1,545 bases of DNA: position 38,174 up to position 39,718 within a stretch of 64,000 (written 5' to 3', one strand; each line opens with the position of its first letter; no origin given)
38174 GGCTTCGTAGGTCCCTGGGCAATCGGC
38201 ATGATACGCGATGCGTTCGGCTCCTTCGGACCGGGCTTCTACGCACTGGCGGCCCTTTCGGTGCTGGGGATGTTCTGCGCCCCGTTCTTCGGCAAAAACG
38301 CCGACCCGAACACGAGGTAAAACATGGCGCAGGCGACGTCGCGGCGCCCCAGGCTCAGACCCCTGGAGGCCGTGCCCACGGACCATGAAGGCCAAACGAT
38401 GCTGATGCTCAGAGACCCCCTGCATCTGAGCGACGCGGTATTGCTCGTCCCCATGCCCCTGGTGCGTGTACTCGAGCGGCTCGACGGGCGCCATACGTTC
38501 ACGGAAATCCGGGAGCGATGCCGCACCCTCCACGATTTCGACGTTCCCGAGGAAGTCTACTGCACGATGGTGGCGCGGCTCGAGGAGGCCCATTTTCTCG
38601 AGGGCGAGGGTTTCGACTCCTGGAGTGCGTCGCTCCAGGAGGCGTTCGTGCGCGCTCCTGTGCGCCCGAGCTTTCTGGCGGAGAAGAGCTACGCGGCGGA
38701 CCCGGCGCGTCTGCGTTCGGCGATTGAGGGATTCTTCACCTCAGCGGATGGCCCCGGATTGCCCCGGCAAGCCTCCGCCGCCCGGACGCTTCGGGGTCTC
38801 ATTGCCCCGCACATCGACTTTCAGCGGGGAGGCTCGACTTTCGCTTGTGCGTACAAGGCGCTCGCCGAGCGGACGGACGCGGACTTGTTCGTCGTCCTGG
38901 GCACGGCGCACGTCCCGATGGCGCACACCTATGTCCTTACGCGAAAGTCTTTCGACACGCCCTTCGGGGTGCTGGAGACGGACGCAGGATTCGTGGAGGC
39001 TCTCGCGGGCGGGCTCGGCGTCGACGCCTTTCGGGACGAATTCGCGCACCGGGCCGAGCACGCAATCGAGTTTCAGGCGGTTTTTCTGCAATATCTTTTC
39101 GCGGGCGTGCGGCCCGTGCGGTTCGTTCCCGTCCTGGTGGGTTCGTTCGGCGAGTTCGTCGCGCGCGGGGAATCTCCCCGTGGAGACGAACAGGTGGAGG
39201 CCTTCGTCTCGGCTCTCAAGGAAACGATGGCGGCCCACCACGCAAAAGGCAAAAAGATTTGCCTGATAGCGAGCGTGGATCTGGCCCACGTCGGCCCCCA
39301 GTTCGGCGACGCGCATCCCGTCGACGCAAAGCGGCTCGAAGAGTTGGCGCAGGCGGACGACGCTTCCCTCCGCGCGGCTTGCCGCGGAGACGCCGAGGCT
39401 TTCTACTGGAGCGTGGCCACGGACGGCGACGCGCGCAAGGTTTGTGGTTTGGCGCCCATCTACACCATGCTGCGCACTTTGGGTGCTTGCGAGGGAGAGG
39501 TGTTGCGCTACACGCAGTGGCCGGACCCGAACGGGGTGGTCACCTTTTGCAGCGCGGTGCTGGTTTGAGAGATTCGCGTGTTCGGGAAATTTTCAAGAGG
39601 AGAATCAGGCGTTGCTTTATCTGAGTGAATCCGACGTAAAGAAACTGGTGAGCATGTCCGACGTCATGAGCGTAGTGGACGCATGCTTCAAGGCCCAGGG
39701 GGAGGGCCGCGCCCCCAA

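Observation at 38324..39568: Domain fusion: PqqD-like leader-peptide-binding domain joined to a MEMO1-family catalytic domain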

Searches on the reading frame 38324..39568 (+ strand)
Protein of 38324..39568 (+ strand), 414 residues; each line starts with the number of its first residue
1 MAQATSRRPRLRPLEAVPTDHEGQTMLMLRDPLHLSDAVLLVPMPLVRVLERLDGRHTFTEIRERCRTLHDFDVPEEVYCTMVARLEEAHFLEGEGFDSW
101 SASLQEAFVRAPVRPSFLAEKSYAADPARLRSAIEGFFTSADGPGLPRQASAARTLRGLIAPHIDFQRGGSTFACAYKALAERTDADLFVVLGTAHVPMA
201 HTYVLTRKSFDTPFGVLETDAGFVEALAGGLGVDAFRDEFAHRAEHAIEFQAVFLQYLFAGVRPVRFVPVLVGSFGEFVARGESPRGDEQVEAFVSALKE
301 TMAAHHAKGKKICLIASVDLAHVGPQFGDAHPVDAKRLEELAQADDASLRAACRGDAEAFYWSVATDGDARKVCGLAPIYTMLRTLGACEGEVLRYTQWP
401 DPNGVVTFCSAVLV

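Call 3: search_protein_families(library=pfam, proteins=[window:38324-39568:+], max_evalue=1)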
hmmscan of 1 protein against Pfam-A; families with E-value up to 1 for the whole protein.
window:38324-39568:+ (414 aa): 1 family
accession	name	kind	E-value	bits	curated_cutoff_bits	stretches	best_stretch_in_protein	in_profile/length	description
PF01875.22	Memo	-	4e-35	121.8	27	1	119-401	5-254/269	Memo-like protein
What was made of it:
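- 38663..39565 (+): Memo (MEMO1/LigB-fold) domain, aa 114-414. Pfam PF01875 E 4e-35 (call 3).
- On Memo family (PF01875 / MEMO1): 121.8 bits against 27, aa 119-401 (call 3).
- Checked: Pfam Memo PF01875 matches aa 119-401 with E 4e-35, 121.8 bits against a cut-off of 27 (call 3).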

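Call 4: search_protein_families(library=ncbifam, proteins=[window:38324-39568:+], max_evalue=1)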
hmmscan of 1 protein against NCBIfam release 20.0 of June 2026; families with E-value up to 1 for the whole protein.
window:38324-39568:+ (414 aa): 3 families
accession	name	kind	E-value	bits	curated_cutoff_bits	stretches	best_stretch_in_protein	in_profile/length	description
NF001987.0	PRK00782.1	equivalog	2.4e-29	102.4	295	1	114-399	3-247/267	MEMO1 family protein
TIGR04336.1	AmmeMemoSam_B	hypoth_equivalog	3.9e-29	101.8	26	1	114-401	1-254/270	AmmeMemoRadiSam system protein B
TIGR04248.1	SCM_PqqD_rel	equivalog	0.044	14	100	1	47-79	34-65/84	SynChlorMet cassette protein ScmD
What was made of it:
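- On AmmeMemoRadiSam system protein B (TIGR04336): 101.8 bits against a cut-off of 26 (call 4).
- Closest known: Canonical AmmeMemoRadiSam system protein B. Same: Memo domain; the HMM is matched above its cut-off (call 4).
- TIGR04336 scores 101.8 bits against a cut-off of 26 (call 4).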

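Call 5: find_homologous_proteins(query=window:38324-39565:+)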
Query window:38324-39565:+ (414 aa): 2750 proteins with E <= 0.001 among 8000 candidates; the best 120 are listed.
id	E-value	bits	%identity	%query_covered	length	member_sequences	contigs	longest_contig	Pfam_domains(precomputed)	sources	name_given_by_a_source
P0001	2.5e-276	934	100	100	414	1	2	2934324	PF01875.23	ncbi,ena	-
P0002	2.1e-194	664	71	98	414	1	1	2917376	PF01875.23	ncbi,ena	-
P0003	2.7e-192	657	71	99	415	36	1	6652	PF01875.23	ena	-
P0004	4.6e-191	653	70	99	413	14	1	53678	PF01875.23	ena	-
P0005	1.1e-190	652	70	99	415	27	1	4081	PF01875.23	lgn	-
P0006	3.3e-189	647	70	99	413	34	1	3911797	PF01875.23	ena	-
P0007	4.6e-189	647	70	99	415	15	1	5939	PF01875.23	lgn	-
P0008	2.1e-188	645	69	99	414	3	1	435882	PF01875.23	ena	-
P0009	2.0e-187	641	74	93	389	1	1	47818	PF01875.23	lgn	-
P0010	5.2e-187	640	70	99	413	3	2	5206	PF01875.23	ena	-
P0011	1.2e-186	639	70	99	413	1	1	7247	PF01875.23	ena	-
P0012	1.2e-186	639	69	99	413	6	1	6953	PF01875.23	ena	-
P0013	4.8e-186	637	69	99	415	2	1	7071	PF01875.23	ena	-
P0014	5.0e-186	637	69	99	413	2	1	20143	PF01875.23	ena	-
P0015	9.5e-186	636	68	99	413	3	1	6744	PF01875.23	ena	-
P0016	1.2e-185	636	69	99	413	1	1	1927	PF01875.23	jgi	-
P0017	8.0e-185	633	69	99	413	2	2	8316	PF01875.23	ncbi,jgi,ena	-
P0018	2.1e-184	631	68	99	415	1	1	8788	PF01875.23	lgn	-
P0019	2.3e-184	631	69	99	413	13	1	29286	PF01875.23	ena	-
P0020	9.2e-184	629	67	99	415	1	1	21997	PF01875.23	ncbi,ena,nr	ncbi:MAG: AmmeMemoRadiSam system protein B [Nitrospinae bacterium]|nr:AmmeMemoRadiSam system protein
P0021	6.7e-183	626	69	100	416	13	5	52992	PF01875.23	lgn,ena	-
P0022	7.2e-183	626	68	99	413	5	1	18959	PF01875.23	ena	-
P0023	2.7e-181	621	68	99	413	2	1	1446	PF01875.23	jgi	-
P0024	2.3e-177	608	67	98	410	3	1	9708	PF01875.23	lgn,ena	-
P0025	1.7e-175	602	65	98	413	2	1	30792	PF01875.23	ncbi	-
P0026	6.2e-173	594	65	98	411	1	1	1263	PF01875.23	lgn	-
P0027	1.3e-172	593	70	94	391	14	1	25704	PF01875.23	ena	-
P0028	7.0e-172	590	68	94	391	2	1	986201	PF01875.23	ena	-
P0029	1.8e-171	589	60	99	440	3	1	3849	PF01875.23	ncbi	-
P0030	1.7e-170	586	64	98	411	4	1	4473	PF01875.23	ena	-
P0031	3.4e-168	578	62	98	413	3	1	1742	PF01875.23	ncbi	-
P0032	4.3e-167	574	64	98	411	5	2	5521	PF01875.23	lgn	-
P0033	3.9e-164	565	60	100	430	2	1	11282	PF01875.23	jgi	jgi:hypothetical protein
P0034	4.2e-164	565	62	98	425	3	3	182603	PF01875.23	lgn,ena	-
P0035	1.5e-163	563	63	98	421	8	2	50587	PF01875.23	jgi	-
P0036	6.9e-163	561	61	98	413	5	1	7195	PF01875.23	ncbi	-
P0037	1.2e-162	560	60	99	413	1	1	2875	PF01875.23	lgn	-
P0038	1.4e-162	559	61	98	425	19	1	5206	PF01875.23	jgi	jgi:AmmeMemoRadiSam system protein B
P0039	1.1e-161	557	64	100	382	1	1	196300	PF01875.23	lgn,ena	-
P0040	1.4e-160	553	60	100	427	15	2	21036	PF01875.23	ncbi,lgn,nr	ncbi:MAG: AmmeMemoRadiSam system protein B [Nitrospinota bacterium]|nr:AmmeMemoRadiSam system protei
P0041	3.1e-156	539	62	98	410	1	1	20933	PF01875.23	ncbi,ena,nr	ncbi:MAG: AmmeMemoRadiSam system protein B [bacterium]|nr:AmmeMemoRadiSam system protein B [bacteriu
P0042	4.0e-156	538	59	98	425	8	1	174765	PF01875.23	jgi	jgi:MEMO1 family protein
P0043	5.2e-155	535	59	98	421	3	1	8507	PF01875.23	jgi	jgi:AmmeMemoRadiSam system protein B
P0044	1.7e-154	533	59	98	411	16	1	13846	PF01875.23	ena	-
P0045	6.1e-153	528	59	98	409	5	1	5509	PF01875.23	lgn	-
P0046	2.6e-151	522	60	93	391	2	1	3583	PF01875.23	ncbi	ncbi:MAG: AmmeMemoRadiSam system protein B, partial [bacterium]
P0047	5.6e-148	511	61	89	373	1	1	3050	PF01875.23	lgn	-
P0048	2.0e-142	493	57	94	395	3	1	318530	PF01875.23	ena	-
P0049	1.8e-125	437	77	61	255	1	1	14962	PF01875.23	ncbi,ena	-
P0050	3.2e-121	423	72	62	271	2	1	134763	PF01875.23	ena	-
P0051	1.3e-114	402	50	99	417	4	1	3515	PF01875.23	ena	-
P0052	2.3e-113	397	47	98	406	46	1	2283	PF01875.23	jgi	-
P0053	3.4e-113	397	48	98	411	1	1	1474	PF01875.23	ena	-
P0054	4.5e-113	396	49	98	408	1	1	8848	PF01875.23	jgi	jgi:AmmeMemoRadiSam system protein B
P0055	1.2e-112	395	48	99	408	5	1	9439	PF01875.23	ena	-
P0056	2.3e-112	394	50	98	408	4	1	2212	PF01875.23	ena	-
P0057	3.3e-112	394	49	98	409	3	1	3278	PF01875.23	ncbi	-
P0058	3.5e-112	394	48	97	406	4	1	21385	PF01875.23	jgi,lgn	jgi:hypothetical protein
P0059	5.1e-112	393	46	98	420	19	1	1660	PF01875.23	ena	-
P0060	6.5e-112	393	47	98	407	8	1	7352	PF01875.23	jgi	jgi:hypothetical protein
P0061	7.9e-112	392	48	98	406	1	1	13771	PF01875.23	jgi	jgi:AmmeMemoRadiSam system protein B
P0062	1.2e-111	392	48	97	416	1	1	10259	PF01875.23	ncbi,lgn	ncbi:MAG: AmmeMemoRadiSam system protein B [Nitrospinota bacterium]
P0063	1.6e-111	391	48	98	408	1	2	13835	PF01875.23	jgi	jgi:AmmeMemoRadiSam system protein B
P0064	1.8e-111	391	47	99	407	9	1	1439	PF01875.23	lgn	-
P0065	2.0e-111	391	46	99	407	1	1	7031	PF01875.23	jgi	-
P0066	2.5e-111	391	48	98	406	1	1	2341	PF01875.23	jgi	jgi:AmmeMemoRadiSam system protein B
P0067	6.1e-111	389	46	98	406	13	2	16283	PF01875.23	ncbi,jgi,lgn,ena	-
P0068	7.2e-111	389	48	98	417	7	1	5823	PF01875.23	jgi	jgi:hypothetical protein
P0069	1.5e-110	388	48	99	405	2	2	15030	PF01875.23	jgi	jgi:MEMO1 family protein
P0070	1.6e-110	388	47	99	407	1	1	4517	PF01875.23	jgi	jgi:AmmeMemoRadiSam system protein B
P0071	1.9e-110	388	47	98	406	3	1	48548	PF01875.23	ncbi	-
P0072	1.9e-110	388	48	97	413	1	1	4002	PF01875.23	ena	-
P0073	2.2e-110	388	48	98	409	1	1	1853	PF01875.23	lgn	-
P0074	2.7e-110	387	47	98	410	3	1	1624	PF01875.23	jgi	-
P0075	3.1e-110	387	47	99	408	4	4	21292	PF01875.23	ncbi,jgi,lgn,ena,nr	ncbi:MAG TPA: AmmeMemoRadiSam system protein B [Terriglobales bacterium]|nr:AmmeMemoRadiSam system p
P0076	3.2e-110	387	47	97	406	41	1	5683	PF01875.23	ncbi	-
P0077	4.2e-110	387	48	99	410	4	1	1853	PF01875.23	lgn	-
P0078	5.0e-110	386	48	98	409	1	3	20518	PF01875.23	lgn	-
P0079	7.2e-110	386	48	98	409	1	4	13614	PF01875.23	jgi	jgi:AmmeMemoRadiSam system protein B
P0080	7.4e-110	386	46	98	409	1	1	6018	PF01875.23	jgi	-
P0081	7.5e-110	386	47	98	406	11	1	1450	PF01875.23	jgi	jgi:AmmeMemoRadiSam system protein B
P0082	7.9e-110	386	48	100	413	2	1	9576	PF01875.23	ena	-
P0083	8.0e-110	386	48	98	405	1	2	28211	PF01875.23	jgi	jgi:MEMO1 family protein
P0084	8.0e-110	386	46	97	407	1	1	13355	PF01875.23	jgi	jgi:hypothetical protein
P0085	1.0e-109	385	47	98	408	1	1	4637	PF01875.23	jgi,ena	-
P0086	1.4e-109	385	49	98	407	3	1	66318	PF01875.23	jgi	jgi:AmmeMemoRadiSam system protein B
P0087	1.4e-109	385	48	98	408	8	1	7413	PF01875.23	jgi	jgi:MEMO1 family protein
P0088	1.6e-109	385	47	99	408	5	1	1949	PF01875.23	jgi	-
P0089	1.7e-109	385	49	98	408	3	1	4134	PF01875.23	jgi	-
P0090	1.8e-109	385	49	98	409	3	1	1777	PF01875.23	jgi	-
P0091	1.8e-109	385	46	99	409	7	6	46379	PF01875.23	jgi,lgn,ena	jgi:hypothetical protein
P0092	3.2e-109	384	46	99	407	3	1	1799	PF01875.23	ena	-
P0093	3.2e-109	384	47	98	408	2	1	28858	PF01875.23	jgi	jgi:hypothetical protein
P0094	4.2e-109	383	46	98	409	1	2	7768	PF01875.23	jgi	jgi:AmmeMemoRadiSam system protein B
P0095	4.4e-109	383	48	99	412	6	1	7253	PF01875.23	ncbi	ncbi:MAG: AmmeMemoRadiSam system protein B [Candidatus Rokuibacteriota bacterium]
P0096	4.5e-109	383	45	97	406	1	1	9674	PF01875.23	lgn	-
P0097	4.5e-109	383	46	98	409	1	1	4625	PF01875.23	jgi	jgi:AmmeMemoRadiSam system protein B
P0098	4.5e-109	383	46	98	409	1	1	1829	PF01875.23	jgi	jgi:AmmeMemoRadiSam system protein B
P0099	5.5e-109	383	46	98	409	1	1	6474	PF01875.23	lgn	-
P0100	6.8e-109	383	46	97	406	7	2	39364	PF01875.23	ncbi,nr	ncbi:MAG: AmmeMemoRadiSam system protein B [candidate division NC10 bacterium]|nr:AmmeMemoRadiSam sy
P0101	7.3e-109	383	47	98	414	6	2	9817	PF01875.23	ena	-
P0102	8.1e-109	382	47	98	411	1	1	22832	PF01875.23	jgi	jgi:AmmeMemoRadiSam system protein B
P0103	8.9e-109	382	48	98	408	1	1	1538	PF01875.23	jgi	-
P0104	9.9e-109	382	47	100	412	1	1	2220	PF01875.23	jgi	jgi:AmmeMemoRadiSam system protein B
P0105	1.3e-108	382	47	98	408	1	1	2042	PF01875.23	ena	-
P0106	1.3e-108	382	48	98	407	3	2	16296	PF01875.23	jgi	-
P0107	1.3e-108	382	48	98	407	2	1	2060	PF01875.23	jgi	-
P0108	1.6e-108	381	48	98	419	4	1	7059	PF01875.23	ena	-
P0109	1.6e-108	381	47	98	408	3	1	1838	PF01875.23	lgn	-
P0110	1.7e-108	381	47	99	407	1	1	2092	PF01875.23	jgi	-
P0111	1.8e-108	381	48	98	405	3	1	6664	PF01875.23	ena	-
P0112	1.8e-108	381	48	98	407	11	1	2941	PF01875.23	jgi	-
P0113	1.9e-108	381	47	98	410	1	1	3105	PF01875.23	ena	-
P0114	1.9e-108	381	47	98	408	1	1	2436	PF01875.23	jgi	jgi:AmmeMemoRadiSam system protein B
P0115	2.1e-108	381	46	98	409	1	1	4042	PF01875.23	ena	-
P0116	2.3e-108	381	47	98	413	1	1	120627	PF01875.23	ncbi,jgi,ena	-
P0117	2.3e-108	381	48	98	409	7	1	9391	PF01875.23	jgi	jgi:hypothetical protein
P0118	2.6e-108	381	46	98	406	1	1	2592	PF01875.23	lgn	-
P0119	2.9e-108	381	45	98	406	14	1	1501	PF01875.23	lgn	-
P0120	3.0e-108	381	47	100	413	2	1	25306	PF01875.23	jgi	jgi:MEMO1 family protein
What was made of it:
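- Checked: There is an identical protein in public assemblies, 2750 homologues were found, and the top 120 are nearly all 405-430 aa and cover 97-100% of the query down to 45% identity (call 5).
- Source annotations name homologues 'AmmeMemoRadiSam system protein B' (call 5).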

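Call 7: find_encoding_contigs(protein=P0001, flank=10000, max_places=2)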
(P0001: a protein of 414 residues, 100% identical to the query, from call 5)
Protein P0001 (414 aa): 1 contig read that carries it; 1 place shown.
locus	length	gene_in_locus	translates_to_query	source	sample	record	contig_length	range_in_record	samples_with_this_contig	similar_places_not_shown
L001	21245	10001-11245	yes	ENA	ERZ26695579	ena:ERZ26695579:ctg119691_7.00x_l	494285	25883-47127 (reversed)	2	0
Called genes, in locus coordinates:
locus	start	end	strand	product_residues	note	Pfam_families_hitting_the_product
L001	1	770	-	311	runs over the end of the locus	-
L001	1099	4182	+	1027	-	PF00580:UvrD-helicase, PF13361:UvrD_C, PF13538:UvrD_C_2 (faint), PF12705:PDDEXK_1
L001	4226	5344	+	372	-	PF02746:MR_MLE_N, PF13378:MR_MLE_C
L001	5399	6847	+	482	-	-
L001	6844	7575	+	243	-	-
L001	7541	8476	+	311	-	PF04909:Amidohydro_2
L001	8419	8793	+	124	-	PF04909:Amidohydro_2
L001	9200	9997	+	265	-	PF07690:MFS_1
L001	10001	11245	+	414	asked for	PF01875:Memo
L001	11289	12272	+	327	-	PF02423:OCD_Mu_crystall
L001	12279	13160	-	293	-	PF02826:2-Hacid_dh_C (weak), PF03446:NAD_binding_2, PF03807:F420_oxidored (faint), PF14833:NAD_binding_11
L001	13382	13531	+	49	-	PF00471:Ribosomal_L33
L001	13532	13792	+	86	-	PF00830:Ribosomal_L28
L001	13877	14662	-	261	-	PF02596:DUF169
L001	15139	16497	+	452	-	PF14559:TPR_19 (faint), PF13424:TPR_12 (faint), PF13428:TPR_14 (faint), PF13432:TPR_16 (faint), PF24575:TPR_Slam (faint), PF04575:SlipAM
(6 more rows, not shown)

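Call 9: find_encoding_contigs(protein=P0116, flank=8000, max_places=2)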
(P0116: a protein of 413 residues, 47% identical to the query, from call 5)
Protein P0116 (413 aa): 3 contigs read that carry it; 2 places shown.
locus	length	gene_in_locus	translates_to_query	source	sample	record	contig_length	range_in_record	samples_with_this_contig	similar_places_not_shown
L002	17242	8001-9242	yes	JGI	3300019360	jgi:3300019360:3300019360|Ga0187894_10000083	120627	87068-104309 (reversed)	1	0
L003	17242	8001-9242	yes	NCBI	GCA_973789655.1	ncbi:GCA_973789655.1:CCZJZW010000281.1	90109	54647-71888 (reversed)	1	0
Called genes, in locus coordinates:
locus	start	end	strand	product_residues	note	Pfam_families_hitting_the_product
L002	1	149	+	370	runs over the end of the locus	PF00005:ABC_tran, PF13304:AAA_21 (weak), PF08402:TOBE_2, PF03459:TOBE (weak)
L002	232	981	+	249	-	PF02682:CT_C_D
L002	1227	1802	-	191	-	-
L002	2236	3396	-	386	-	PF01717:Meth_synt_2 (faint)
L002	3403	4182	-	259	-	PF03447:NAD_binding_3, PF01958:Asp_DH_C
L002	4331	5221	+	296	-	PF09674:DUF2400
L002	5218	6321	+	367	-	PF02646:RmuC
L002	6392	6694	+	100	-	-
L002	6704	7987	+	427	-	PF04389:Peptidase_M28 (weak), PF01546:Peptidase_M20, PF07687:M20_dimer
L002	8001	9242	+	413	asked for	PF01875:Memo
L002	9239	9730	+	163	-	PF06938:DUF1285_N (weak)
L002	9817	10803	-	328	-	PF13511:DUF4124, PF09832:DUF2059 (faint)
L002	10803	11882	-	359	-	-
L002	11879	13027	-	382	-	PF00515:TPR_1 (faint), PF07719:TPR_2 (faint), PF13174:TPR_6 (faint), PF13424:TPR_12 (faint), PF13428:TPR_14 (faint), PF14559:TPR_19 (faint), PF13431:TPR_17 (faint), PF13432:TPR_16 (weak), +3 more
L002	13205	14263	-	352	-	PF00753:Lactamase_B, PF21221:B_lactamase-like_C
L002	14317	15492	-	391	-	PF17957:Big_7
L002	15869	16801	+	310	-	PF02558:ApbA, PF08546:ApbA_C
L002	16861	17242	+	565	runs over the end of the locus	PF00664:ABC_membrane, PF00005:ABC_tran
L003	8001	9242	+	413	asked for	PF01875:Memo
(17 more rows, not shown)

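Call 10: find_encoding_contigs(protein=P0100, flank=8000, max_places=2)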
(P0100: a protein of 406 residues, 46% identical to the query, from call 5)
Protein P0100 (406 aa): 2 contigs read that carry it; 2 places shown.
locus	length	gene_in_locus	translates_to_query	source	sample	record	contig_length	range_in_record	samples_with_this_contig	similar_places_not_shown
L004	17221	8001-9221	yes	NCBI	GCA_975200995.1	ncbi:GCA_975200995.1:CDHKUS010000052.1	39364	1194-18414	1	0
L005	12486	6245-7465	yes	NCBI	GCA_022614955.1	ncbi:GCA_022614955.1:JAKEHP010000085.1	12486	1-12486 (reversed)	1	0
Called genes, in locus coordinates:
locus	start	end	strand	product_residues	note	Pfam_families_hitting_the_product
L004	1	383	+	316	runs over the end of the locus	PF00561:Abhydrolase_1, PF12146:Hydrolase_4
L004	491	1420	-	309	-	PF00762:Ferrochelatase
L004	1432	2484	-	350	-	PF01208:URO-D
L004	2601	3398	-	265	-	PF00106:adh_short, PF08659:KR, PF13561:adh_short_C2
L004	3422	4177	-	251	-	PF00106:adh_short, PF08659:KR, PF23441:SDR, PF13561:adh_short_C2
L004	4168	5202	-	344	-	PF00704:Glyco_hydro_18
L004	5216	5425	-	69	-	-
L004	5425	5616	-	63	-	-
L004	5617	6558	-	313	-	PF02016:Peptidase_S66, PF17676:Peptidase_S66C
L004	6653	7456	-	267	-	PF13030:DUF3891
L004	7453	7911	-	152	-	PF01575:MaoC_dehydratas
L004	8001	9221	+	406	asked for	PF01875:Memo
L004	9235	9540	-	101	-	PF00076:RRM_1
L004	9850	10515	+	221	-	PF00230:MIP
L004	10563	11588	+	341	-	PF01368:DHH, PF02272:DHHA1 (weak)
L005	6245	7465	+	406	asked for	PF01875:Memo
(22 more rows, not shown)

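Call 11: find_encoding_contigs(protein=P0042, flank=8000, max_places=2)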
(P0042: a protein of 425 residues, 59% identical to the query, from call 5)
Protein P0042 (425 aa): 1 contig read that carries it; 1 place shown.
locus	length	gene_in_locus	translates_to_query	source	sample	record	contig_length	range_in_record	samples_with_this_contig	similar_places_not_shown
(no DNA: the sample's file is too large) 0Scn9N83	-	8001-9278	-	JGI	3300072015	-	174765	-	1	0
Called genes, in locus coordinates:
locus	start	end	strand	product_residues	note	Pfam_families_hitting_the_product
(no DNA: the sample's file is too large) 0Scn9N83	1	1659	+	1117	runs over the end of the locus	PF00580:UvrD-helicase, PF13245:AAA_19, PF13361:UvrD_C, PF13538:UvrD_C_2 (faint), PF12705:PDDEXK_1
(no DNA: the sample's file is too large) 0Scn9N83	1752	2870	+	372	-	PF02746:MR_MLE_N, PF13378:MR_MLE_C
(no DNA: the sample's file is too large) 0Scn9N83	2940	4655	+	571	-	-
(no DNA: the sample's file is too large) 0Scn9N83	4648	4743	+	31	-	-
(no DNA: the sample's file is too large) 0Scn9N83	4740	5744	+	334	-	-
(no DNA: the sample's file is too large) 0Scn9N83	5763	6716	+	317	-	PF04909:Amidohydro_2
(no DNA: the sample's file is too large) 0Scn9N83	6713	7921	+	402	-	PF00083:Sugar_tr, PF07690:MFS_1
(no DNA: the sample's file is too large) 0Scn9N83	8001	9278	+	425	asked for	PF01875:Memo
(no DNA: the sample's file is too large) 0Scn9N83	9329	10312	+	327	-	PF02423:OCD_Mu_crystall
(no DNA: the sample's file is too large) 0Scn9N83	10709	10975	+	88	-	PF00830:Ribosomal_L28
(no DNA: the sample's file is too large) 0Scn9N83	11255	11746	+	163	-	PF02627:CMD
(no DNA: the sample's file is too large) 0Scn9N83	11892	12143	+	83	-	-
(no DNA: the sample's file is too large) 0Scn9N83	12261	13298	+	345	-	-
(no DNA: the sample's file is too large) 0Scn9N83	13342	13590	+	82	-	-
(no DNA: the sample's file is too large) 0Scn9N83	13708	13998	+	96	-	-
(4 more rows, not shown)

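Call 23: predict_structure(alignment_id=A2)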
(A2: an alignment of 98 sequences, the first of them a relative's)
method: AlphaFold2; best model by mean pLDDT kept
length: 414 residues; sequences in the alignment: 98
mean_pLDDT: 96.0   pTM: 0.92
mean pLDDT of the five models: 96.0, 95.5, 94.9, 94.3, 94.2
residues with pLDDT >= 90: 398; 70-90: 12; 50-70: 4; < 50: 0
segments of 3 or more residues with pLDDT < 50: none
pLDDT, mean of each block of 10 residues (from residue 1): 85 95 96 92 95 97 95 95 97 96 95 96 97 98 92 87 95 98 96 95 97 98 98 95 96 98 97 98 98 98 97 98 96 97 98 98 98 98 98 97 97 98
secondary structure, 60 per line:
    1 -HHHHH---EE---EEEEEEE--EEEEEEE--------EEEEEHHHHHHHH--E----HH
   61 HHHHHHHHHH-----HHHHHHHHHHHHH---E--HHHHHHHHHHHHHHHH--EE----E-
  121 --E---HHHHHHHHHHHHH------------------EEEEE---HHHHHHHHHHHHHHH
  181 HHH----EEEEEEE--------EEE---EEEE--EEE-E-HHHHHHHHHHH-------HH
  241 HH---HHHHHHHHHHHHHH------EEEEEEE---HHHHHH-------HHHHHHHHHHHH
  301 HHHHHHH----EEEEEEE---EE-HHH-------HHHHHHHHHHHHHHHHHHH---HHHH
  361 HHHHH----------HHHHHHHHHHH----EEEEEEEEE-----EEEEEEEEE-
elements in order: H2-6 E15-21 E24-30 E39-43 H44-51 H59-70 H76-88 H95-110 H127-139 E158-162 H166-183 E188-194 E203-205 E209-212 E215-217 H221-231 H239-242 H246-259 E266-272 H276-281 H289-307 E312-318 H335-353 H357-365 H376-386 E391-399 E405-413
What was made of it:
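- AF2 pLDDT 96 and pTM 0.92 for the whole chain imply a confident inter-domain arrangement (call 23). pTM 0.92 suggests a rigidly docked domain (call 23).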
